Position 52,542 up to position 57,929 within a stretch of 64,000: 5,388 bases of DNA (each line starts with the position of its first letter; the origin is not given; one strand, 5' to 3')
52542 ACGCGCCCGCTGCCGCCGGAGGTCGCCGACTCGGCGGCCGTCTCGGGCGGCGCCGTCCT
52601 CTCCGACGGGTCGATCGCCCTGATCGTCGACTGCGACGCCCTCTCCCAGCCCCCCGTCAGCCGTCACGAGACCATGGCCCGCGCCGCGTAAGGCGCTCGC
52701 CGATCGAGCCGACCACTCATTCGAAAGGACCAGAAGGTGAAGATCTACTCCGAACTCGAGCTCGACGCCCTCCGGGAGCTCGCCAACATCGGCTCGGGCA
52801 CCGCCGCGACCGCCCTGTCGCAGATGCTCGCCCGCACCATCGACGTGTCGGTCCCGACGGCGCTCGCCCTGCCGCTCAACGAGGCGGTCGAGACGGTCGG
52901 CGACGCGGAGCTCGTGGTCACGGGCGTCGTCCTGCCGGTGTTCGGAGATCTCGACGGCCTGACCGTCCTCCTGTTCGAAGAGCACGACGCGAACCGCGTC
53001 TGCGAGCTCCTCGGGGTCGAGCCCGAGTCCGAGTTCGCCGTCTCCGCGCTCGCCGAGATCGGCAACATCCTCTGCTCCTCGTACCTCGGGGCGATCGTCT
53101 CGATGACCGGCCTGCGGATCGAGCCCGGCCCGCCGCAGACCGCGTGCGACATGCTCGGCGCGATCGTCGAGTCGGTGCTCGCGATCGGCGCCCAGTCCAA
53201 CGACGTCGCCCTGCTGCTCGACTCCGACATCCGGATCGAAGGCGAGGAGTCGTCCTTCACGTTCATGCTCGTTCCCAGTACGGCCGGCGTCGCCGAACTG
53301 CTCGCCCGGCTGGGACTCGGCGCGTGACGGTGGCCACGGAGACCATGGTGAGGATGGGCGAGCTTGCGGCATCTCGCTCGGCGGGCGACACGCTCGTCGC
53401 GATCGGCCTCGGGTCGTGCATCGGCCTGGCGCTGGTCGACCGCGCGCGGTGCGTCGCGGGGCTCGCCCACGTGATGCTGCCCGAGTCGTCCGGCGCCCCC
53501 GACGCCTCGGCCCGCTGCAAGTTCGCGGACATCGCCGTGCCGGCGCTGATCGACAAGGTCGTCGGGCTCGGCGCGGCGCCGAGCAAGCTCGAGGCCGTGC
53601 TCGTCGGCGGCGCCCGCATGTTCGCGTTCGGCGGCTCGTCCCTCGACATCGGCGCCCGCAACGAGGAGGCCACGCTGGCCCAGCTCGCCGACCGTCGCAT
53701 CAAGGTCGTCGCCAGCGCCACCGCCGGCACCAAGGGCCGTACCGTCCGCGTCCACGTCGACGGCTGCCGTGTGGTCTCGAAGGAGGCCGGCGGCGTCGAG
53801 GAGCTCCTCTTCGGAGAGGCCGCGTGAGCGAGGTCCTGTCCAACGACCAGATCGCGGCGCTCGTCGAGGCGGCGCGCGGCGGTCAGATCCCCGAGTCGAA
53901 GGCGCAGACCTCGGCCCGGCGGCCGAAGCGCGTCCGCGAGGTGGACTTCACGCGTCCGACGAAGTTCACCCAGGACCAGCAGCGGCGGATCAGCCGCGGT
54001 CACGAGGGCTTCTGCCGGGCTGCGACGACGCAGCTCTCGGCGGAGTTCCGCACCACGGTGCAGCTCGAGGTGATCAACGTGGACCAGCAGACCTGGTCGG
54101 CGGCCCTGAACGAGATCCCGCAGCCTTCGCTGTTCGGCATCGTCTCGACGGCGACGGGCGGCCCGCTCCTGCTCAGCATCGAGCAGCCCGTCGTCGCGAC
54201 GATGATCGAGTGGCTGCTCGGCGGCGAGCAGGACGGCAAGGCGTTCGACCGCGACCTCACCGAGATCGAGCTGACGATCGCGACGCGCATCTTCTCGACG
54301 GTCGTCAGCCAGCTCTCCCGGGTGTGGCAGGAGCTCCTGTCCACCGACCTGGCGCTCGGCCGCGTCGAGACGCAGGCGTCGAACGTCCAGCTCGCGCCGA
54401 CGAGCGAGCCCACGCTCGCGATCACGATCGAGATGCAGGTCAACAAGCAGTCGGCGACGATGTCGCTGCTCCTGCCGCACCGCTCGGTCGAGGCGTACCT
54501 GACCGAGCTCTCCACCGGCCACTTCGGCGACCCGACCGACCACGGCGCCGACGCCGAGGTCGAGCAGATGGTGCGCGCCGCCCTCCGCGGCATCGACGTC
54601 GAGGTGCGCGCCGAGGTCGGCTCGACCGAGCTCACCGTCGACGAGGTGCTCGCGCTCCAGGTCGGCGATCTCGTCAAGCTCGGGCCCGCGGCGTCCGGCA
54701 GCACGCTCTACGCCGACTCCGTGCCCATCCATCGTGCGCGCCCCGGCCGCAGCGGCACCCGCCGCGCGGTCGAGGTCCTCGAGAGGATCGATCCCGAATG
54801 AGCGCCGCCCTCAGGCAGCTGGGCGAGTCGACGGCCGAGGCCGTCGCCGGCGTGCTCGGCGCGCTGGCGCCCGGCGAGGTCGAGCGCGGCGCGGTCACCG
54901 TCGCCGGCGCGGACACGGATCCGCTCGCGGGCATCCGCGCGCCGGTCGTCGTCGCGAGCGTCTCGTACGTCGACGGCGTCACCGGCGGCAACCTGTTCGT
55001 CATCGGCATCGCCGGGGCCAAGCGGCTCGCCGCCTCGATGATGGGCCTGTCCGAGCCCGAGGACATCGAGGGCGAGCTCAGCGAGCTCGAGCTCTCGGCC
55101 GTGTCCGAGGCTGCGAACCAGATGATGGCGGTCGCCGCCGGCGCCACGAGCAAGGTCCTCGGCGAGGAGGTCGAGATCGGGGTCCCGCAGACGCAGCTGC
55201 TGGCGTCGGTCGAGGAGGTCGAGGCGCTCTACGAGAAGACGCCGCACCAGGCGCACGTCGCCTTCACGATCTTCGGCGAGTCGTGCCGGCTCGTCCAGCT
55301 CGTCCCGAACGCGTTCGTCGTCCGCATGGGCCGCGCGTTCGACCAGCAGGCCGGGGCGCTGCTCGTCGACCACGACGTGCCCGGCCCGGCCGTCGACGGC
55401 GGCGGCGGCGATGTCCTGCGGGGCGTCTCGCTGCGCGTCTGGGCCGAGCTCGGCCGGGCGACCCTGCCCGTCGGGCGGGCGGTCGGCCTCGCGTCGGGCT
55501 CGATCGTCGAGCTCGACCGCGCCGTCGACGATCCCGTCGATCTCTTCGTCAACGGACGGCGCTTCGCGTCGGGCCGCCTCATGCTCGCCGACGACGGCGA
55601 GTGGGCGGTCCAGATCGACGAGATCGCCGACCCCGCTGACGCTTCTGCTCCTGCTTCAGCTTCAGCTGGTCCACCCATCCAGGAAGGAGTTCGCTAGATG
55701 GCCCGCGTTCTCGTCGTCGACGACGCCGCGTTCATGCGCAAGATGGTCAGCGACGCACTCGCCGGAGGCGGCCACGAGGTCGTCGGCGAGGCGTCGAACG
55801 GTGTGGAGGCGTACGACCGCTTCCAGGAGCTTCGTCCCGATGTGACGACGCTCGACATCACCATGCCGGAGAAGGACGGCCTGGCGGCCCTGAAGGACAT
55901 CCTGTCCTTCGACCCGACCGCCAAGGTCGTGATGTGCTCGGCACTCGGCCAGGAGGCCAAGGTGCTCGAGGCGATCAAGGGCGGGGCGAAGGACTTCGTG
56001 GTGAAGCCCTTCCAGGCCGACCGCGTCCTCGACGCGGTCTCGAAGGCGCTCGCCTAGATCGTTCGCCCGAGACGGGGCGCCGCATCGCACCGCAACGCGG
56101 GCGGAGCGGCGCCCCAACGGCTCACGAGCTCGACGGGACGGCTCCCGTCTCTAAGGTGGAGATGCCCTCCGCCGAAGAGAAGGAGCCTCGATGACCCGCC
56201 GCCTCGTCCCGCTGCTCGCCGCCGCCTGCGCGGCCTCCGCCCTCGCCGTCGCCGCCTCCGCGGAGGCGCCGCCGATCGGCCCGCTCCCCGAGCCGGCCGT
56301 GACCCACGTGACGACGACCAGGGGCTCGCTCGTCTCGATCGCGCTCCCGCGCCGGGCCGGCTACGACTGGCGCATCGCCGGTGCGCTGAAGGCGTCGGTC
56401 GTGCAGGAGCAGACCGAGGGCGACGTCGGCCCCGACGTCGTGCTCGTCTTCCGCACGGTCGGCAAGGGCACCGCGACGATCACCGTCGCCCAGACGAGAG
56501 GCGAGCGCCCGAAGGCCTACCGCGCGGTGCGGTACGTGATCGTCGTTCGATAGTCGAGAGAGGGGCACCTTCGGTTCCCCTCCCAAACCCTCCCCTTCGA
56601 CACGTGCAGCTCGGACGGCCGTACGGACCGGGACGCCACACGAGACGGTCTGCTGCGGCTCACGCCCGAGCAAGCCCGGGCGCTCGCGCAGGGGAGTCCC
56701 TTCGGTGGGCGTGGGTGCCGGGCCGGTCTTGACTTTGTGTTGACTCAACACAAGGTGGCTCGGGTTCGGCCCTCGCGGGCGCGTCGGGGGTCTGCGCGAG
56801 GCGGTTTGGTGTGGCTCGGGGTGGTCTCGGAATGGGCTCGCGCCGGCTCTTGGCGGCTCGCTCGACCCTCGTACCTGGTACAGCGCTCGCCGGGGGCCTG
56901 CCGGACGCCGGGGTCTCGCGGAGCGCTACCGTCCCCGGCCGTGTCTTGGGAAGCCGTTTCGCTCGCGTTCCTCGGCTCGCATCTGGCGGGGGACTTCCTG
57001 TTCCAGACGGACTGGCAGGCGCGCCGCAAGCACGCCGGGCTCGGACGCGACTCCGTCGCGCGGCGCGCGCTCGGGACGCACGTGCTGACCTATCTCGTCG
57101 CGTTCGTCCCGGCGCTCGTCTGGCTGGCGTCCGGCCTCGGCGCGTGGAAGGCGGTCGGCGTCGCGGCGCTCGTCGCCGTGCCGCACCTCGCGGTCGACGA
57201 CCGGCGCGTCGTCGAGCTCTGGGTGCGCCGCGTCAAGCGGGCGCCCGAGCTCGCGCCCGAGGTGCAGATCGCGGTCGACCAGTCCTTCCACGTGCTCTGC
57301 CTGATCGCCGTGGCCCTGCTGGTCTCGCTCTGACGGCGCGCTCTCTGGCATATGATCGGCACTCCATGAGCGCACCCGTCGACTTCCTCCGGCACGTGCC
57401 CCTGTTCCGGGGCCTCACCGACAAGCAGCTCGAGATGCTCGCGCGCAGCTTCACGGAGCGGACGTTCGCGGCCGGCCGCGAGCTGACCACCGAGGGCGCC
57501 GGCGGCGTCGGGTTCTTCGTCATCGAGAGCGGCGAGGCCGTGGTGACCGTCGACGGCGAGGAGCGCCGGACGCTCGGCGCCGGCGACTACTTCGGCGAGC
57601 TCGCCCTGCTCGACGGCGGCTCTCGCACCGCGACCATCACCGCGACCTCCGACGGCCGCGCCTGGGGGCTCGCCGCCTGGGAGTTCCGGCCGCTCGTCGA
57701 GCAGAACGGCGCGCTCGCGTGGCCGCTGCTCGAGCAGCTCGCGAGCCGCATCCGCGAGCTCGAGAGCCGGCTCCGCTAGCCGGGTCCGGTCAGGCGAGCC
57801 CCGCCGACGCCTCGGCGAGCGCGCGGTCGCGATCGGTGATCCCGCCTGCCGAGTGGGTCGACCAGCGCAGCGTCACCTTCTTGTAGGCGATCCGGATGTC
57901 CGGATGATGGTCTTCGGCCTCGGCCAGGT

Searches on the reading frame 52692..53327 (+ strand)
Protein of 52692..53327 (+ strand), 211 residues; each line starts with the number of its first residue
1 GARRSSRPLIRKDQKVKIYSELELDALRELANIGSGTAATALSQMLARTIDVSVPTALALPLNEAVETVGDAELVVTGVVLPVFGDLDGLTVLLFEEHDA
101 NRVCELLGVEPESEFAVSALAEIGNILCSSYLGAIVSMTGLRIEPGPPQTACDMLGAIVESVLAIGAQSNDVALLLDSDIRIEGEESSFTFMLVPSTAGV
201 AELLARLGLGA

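Call 50: search_protein_families(library=pfam, proteins=[window:52692-53327:+], max_evalue=0.0001)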
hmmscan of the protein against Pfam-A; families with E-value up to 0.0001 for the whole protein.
window:52692-53327:+ (211 aa): 2 families
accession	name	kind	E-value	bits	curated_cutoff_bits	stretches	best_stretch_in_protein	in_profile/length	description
PF04509.17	CheC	-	3.1e-22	78.7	22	2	22-57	1-36/38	CheC-like family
PF13690.11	CheX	-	2.1e-07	31.3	27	0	80-150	4-72/94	Chemotaxis phosphatase CheX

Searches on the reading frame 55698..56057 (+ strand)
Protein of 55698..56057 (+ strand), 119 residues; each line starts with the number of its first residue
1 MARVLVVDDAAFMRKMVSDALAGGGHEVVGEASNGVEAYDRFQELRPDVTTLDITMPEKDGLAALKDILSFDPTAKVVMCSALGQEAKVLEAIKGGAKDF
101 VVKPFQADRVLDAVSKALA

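Call 72: search_protein_families(library=pfam, proteins=[window:55698-56057:+], max_evalue=0.0001)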
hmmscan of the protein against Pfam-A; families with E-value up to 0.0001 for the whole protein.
window:55698-56057:+ (119 aa): 1 family
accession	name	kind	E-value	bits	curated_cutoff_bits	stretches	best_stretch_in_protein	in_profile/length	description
PF00072.30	Response_reg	-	1.2e-26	93.5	30.2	1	4-114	1-110/111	Response regulator receiver domain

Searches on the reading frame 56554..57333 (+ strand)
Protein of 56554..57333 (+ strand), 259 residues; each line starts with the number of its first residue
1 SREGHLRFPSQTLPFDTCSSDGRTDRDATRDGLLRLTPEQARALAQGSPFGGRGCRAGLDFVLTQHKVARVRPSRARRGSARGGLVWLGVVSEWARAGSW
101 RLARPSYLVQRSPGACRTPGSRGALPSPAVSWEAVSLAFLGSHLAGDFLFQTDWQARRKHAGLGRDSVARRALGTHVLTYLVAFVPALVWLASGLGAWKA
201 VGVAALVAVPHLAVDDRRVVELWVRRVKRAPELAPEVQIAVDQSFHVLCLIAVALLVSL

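Call 72: search_protein_families(library=pfam, proteins=[window:56554-57333:+], max_evalue=0.0001)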
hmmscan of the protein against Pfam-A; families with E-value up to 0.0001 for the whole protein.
window:56554-57333:+ (259 aa): 1 family
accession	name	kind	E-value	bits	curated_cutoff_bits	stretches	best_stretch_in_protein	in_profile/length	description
PF11750.13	DUF3307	-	3e-09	37.4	23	1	137-256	3-108/127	Protein of unknown function (DUF3307)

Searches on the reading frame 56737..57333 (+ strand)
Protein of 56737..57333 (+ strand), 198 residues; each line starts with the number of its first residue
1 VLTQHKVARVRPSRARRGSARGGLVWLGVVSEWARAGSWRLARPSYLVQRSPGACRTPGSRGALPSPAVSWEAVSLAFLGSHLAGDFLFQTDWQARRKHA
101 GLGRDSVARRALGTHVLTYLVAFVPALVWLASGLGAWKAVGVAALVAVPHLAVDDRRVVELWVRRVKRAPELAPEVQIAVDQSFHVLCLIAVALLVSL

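Call 54: search_protein_families(library=ncbifam, proteins=[window:56737-57333:+], max_evalue=0.001)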
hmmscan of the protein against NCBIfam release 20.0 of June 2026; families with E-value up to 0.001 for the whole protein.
window:56737-57333:+ (198 aa): 1 family
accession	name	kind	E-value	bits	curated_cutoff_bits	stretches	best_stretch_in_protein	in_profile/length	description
NF053845.1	CoaP_CTERM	equivalog_domain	0.00016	21.2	35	1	130-154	5-29/35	choice-of-anchor protein CoaP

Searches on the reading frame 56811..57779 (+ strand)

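Call 54: search_protein_families(library=ncbifam, proteins=[window:56811-57779:+], max_evalue=0.001)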
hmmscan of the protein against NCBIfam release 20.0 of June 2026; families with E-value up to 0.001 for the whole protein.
window:56811-57779:+ (322 aa): 3 families
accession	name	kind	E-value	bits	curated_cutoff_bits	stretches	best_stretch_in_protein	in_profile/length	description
NF058543.1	ActPatMycb56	equivalog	2.1e-09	36.7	460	1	198-296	3-105/317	acetyltransferase Pat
NF041163.2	encap_f2b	equivalog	2.1e-08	33.7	400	1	192-306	72-193/450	family 2B encapsulin nanocompartment shell protein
NF008732.0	PRK11753.1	equivalog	1.9e-06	27.5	266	1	203-318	12-133/214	cAMP-activated global transcriptional regulator CRP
